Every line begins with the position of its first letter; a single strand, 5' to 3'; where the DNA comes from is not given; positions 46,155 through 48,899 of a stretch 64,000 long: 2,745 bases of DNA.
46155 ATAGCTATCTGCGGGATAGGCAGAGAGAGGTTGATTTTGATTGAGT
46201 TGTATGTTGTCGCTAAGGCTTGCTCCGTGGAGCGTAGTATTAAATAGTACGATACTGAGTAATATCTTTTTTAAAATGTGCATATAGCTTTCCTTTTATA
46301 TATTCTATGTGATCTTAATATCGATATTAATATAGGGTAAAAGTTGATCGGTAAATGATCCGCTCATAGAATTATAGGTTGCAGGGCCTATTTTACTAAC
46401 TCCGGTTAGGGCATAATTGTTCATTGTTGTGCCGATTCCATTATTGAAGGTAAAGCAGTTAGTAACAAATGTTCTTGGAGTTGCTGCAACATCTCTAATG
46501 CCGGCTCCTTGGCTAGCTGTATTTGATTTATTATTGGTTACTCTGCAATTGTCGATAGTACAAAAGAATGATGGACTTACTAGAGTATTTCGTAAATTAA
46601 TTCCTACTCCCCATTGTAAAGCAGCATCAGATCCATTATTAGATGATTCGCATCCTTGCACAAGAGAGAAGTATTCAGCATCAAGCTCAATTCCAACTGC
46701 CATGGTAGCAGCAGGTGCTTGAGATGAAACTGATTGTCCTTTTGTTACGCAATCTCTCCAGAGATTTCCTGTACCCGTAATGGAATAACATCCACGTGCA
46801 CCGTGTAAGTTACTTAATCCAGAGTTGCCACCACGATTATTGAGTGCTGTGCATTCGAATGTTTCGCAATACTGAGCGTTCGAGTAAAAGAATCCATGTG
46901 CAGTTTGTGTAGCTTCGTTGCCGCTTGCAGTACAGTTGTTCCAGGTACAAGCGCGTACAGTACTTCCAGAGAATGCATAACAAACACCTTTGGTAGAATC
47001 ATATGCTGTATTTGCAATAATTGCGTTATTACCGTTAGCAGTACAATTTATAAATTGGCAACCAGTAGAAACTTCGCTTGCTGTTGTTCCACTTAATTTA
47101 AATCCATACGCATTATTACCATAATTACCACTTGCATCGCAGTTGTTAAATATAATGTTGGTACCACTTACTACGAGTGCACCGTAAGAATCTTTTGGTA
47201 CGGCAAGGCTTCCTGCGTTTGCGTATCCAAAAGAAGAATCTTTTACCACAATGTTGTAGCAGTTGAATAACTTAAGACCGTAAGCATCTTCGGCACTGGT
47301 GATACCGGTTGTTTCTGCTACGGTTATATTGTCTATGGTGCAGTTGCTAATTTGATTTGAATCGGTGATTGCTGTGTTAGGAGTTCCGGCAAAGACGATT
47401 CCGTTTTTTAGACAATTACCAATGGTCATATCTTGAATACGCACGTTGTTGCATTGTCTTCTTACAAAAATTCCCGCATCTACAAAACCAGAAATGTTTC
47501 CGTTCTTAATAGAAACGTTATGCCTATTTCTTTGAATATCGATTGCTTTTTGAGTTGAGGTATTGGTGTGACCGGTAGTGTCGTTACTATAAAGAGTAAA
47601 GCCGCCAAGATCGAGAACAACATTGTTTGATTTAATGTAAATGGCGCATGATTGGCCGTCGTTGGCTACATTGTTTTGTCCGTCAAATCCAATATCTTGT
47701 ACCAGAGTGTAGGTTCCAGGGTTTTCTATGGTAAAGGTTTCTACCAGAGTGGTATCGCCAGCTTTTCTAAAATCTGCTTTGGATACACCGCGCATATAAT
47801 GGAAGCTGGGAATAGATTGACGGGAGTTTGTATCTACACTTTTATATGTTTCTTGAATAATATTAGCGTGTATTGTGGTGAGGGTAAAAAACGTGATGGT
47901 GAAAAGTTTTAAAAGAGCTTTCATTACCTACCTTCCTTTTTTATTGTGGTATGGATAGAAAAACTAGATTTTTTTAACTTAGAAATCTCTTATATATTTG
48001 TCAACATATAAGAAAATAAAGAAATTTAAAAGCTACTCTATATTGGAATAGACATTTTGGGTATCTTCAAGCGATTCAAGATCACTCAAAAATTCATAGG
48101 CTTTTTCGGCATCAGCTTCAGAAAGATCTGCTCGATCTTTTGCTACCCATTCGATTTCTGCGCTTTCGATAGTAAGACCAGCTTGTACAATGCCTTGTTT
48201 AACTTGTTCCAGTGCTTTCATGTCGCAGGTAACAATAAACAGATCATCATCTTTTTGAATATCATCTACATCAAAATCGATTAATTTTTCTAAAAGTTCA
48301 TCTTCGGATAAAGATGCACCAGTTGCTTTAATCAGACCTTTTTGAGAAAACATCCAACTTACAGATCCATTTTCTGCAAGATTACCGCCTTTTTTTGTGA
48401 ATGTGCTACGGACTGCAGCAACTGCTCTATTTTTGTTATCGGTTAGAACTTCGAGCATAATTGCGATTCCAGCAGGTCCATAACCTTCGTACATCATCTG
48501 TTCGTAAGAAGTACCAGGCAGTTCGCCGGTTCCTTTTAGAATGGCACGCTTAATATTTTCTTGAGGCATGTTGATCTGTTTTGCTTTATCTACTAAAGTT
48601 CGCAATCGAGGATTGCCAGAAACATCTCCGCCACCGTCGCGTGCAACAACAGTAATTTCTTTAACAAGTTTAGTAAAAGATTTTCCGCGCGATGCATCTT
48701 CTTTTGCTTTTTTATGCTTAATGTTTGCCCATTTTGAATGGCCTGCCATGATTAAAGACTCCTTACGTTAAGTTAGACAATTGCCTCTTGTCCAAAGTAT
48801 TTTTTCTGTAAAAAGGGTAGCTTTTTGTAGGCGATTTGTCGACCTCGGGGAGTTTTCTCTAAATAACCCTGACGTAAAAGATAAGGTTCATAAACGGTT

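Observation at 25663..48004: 22-kb co-directional block: seven secreted beta-helix paralogues, one decayed copy, a barrel-like protein and two jelly-roll giants - candidate surface-display or export system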

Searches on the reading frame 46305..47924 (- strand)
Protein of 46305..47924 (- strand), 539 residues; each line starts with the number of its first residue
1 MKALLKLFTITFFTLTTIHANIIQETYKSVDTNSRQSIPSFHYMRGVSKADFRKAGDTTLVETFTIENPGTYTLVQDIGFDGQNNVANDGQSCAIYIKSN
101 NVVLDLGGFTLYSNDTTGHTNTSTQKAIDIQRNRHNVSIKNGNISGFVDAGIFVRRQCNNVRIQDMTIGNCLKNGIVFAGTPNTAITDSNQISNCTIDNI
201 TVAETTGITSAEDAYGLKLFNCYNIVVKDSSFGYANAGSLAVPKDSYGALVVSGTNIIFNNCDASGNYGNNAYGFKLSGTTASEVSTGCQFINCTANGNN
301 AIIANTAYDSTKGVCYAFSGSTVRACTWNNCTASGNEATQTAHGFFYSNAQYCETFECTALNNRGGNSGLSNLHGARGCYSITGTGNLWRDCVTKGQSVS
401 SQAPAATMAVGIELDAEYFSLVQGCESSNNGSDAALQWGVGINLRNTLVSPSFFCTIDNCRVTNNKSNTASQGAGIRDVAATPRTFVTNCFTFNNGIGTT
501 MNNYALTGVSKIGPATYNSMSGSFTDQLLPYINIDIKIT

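Call 4: search_protein_families(library=pfam, proteins=[window:46305-47924:-], max_evalue=0.1)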
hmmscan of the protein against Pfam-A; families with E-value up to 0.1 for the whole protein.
window:46305-47924:- (539 aa): 1 family
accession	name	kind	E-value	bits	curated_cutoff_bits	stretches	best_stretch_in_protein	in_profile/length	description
PF13229.12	Beta_helix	-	2.8e-09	37.2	25.9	2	84-236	15-138/158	Right handed beta helix region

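Call 5: search_protein_families(library=phrogs, proteins=[window:46305-47924:-], max_evalue=0.01)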
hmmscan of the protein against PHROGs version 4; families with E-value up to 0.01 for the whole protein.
window:46305-47924:- (539 aa): 0 families

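Call 68: search_protein_families(library=ncbifam, proteins=[P0001, P0003, P0004, P0006, P0007, P0008, P0009, P0010, P0011, P0012], max_evalue=0.01)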
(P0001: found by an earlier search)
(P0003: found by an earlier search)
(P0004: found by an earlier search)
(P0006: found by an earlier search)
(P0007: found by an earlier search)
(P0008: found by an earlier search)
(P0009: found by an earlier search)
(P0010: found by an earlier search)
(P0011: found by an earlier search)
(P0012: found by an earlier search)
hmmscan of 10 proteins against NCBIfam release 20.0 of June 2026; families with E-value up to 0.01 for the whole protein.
P0001 (691 aa): 1 family
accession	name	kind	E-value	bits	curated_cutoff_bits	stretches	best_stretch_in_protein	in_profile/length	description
NF047953.1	PBSXProtXepA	equivalog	0.00015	21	400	1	93-149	77-133/279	phage-like element PBSX protein XepA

P0003 (1214 aa): 1 family
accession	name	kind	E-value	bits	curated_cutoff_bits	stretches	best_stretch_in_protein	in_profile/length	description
NF047953.1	PBSXProtXepA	equivalog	3.9e-07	29.5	400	1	63-125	76-138/279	phage-like element PBSX protein XepA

P0004 (459 aa): 0 families

P0006 (499 aa): 0 families

P0007 (775 aa): 0 families

P0008 (1022 aa): 1 family
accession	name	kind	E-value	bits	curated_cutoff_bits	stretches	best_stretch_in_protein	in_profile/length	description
TIGR03805.1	beta_helix_1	subfamily_domain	0.0029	16.7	141.5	0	115-186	221-280/314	parallel beta-helix domain-containing protein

P0009 (407 aa): 2 families
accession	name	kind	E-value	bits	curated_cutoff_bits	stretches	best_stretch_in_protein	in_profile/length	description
TIGR03805.1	beta_helix_1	subfamily_domain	5.3e-05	22.4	141.5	1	122-306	59-243/314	parallel beta-helix domain-containing protein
TIGR03804.1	para_beta_helix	repeat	0.00025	20.7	19.45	0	316-340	1-25/44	parallel beta-helix repeat protein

P0010 (533 aa): 0 families

P0011 (710 aa): 0 families

P0012 (539 aa): 0 families

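Call 87: search_protein_families(library=pfam, proteins=[P0175, P0176, P0190, P0209, P0225], max_evalue=0.001)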
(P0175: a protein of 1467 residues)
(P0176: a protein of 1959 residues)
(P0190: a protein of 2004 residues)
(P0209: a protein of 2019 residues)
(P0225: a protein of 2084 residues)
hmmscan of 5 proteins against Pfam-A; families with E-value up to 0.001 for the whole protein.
P0175 (1467 aa): 2 families
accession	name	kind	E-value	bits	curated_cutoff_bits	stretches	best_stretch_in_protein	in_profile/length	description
PF13229.12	Beta_helix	-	4.4e-48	163.3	25.9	6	921-1079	3-157/158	Right handed beta helix region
PF05048.19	NosD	-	4.7e-08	33.2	23.6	0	881-1051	3-164/212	Periplasmic copper-binding protein (NosD)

P0176 (1959 aa): 3 families
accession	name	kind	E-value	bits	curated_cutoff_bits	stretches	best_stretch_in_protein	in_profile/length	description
PF13229.12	Beta_helix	-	6.9e-12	45.7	25.9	3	1339-1463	8-122/158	Right handed beta helix region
PF00400.38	WD40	-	7.7e-06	26.7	27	0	1792-1822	5-38/39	WD domain, G-beta repeat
PF12894.13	ANAPC4_WD40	-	0.00084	20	22.9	0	1581-1643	11-67/91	Anaphase-promoting complex subunit 4 WD40 domain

P0190 (2004 aa): 18 families
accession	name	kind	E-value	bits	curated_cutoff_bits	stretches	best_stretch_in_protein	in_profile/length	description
PF25174.1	Beta-prop_THOC3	-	1.9e-34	119.4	305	4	641-757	83-190/272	THOC3 beta-propeller domain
PF23414.1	Beta-prop_EML_2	-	6.4e-28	98.3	90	2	650-805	2-142/266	Echinoderm microtubule-associated protein second beta-propeller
PF24817.1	WD40_WDHD1_1st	-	1.6e-27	96.9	109.9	3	645-811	85-246/291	WDHD1 first WD40 domain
PF00400.38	WD40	-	5e-27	93.6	27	0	689-707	12-30/39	WD domain, G-beta repeat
PF12894.13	ANAPC4_WD40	-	1.8e-24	86.2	22.9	0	782-826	33-72/91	Anaphase-promoting complex subunit 4 WD40 domain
PF24807.1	WD40_CDC20-Fz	-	1.8e-21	77.2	200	1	649-811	138-289/292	CDC20/Fizzy WD40 domain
PF24814.1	WD40_Prp19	-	4.9e-18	65.6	320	1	741-906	138-279/281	Prp19 WD40 domain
PF08662.17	eIF2A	-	5.5e-18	66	20.5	1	641-775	54-182/194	Eukaryotic translation initiation factor eIF2A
PF13229.12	Beta_helix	-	3e-15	56.6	25.9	4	443-567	3-123/158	Right handed beta helix region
PF23389.1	Beta-prop_WDR19_1st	-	7.1e-13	48.7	27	1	652-757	3-100/325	WDR19 first beta-propeller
PF25460.1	Beta-prop_Aladin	-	9.1e-12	45.2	171.1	0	649-704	113-169/340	Aladin seven-bladed propeller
PF24797.1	Beta-prop_WDR35_TULP_N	-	2.3e-11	43.9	80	1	638-854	108-320/332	WDR35/TULP4 N-terminal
PF23775.1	Beta-prop_RIG_2nd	-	4.6e-11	43.1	80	0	684-748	33-90/278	RIG second beta-propeller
PF04762.18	Beta-prop_ELP1_1st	-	2.6e-10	40.2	26.8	0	692-757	213-275/359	ELP1 first N-terminal beta-propeller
PF07676.18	PD40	-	7.4e-08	32.6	20.9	0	650-662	12-24/38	WD40-like Beta Propeller Repeat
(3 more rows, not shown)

P0209 (2019 aa): 19 families
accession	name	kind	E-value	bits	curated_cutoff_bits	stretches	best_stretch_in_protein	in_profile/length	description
PF24807.1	WD40_CDC20-Fz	-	5.6e-30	105.1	200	3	1640-1747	50-155/292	CDC20/Fizzy WD40 domain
PF25174.1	Beta-prop_THOC3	-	2e-24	86.5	305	1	1640-1841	45-232/272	THOC3 beta-propeller domain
PF23414.1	Beta-prop_EML_2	-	2.7e-23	83.1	90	2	1647-1743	45-140/266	Echinoderm microtubule-associated protein second beta-propeller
PF12894.13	ANAPC4_WD40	-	5.7e-19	68.6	22.9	1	1648-1713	2-67/91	Anaphase-promoting complex subunit 4 WD40 domain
PF24817.1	WD40_WDHD1_1st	-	6.7e-17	62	109.9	1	1693-1841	95-241/291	WDHD1 first WD40 domain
PF13229.12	Beta_helix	-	5.1e-14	52.6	25.9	4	726-869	18-156/158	Right handed beta helix region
PF24797.1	Beta-prop_WDR35_TULP_N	-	2.8e-13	50.1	80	0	1685-1747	116-176/332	WDR35/TULP4 N-terminal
PF08662.17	eIF2A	-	5.3e-13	49.7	20.5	1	1687-1791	62-159/194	Eukaryotic translation initiation factor eIF2A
PF00400.38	WD40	-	5.3e-12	46.1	27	0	1676-1710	5-37/39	WD domain, G-beta repeat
PF24814.1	WD40_Prp19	-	7.4e-12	45.3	320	2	1759-1933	120-278/281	Prp19 WD40 domain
PF23383.1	Beta-prop_IFT140_1st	-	2.1e-10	40.3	27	1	1776-1914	15-145/406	IFT140 first beta-propeller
PF25460.1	Beta-prop_Aladin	-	9.8e-09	35.2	171.1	0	1643-1745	112-212/340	Aladin seven-bladed propeller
PF23389.1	Beta-prop_WDR19_1st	-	1.8e-08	34.2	27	0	1781-1890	3-103/325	WDR19 first beta-propeller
PF23775.1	Beta-prop_RIG_2nd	-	1.9e-06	27.9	80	0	1642-1695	38-91/278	RIG second beta-propeller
PF23726.1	Beta-prop_RSE1_2nd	-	3.7e-06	26.9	30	0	1652-1729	117-199/327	RSE1/DDB1/CPSF1 second beta-propeller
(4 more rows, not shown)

P0225 (2084 aa): 28 families (the best 25 are shown)
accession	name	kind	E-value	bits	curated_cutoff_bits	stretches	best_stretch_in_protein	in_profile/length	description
PF25174.1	Beta-prop_THOC3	-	3.9e-52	177.4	305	3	1684-1891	88-271/272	THOC3 beta-propeller domain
PF00400.38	WD40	-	6.7e-44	146.9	27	0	1868-1896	4-33/39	WD domain, G-beta repeat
PF24807.1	WD40_CDC20-Fz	-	4e-40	138.4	200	4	1783-1953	54-209/292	CDC20/Fizzy WD40 domain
PF23414.1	Beta-prop_EML_2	-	8.6e-37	127.4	90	3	1824-1940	34-143/266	Echinoderm microtubule-associated protein second beta-propeller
PF12894.13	ANAPC4_WD40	-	3.5e-34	117.4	22.9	0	676-744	2-65/91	Anaphase-promoting complex subunit 4 WD40 domain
PF24817.1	WD40_WDHD1_1st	-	3.3e-32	112.3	109.9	2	1679-1800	123-242/291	WDHD1 first WD40 domain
PF24814.1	WD40_Prp19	-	1.7e-28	99.9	320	3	1682-1895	89-281/281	Prp19 WD40 domain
PF08662.17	eIF2A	-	5.1e-25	88.9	20.5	3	1818-1937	48-159/194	Eukaryotic translation initiation factor eIF2A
PF24797.1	Beta-prop_WDR35_TULP_N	-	1.5e-20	74.1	80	0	479-511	13-45/332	WDR35/TULP4 N-terminal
PF23775.1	Beta-prop_RIG_2nd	-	4.6e-19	69.3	80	0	1868-1932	31-91/278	RIG second beta-propeller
PF23383.1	Beta-prop_IFT140_1st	-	4.3e-18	65.7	27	1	624-741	15-126/406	IFT140 first beta-propeller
PF23389.1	Beta-prop_WDR19_1st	-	1.9e-17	63.8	27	0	1825-1941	34-142/325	WDR19 first beta-propeller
PF07676.18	PD40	-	8.2e-16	57.9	20.9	0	1785-1805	13-32/38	WD40-like Beta Propeller Repeat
PF25460.1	Beta-prop_Aladin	-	3.5e-15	56.4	171.1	1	1690-1893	23-213/340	Aladin seven-bladed propeller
PF25173.1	Beta-prop_WDR3_1st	-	1.2e-14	54.9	154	1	1819-1941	20-133/184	WDR3 first beta-propeller domain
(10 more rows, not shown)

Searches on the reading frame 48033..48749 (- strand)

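Call 9: search_protein_families(library=pfam, proteins=[window:48033-48749:-], max_evalue=0.001)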
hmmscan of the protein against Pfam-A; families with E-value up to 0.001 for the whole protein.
window:48033-48749:- (238 aa): 2 families
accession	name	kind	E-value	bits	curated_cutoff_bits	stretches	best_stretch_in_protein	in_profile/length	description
PF01709.26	Transcrip_reg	-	2.1e-53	180.8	27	1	82-237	1-160/160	TACO1/YebC second and third domain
PF20772.2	TACO1_YebC_N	-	3.3e-32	111.2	36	1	5-76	1-73/73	TACO1/YebC protein N-terminal domain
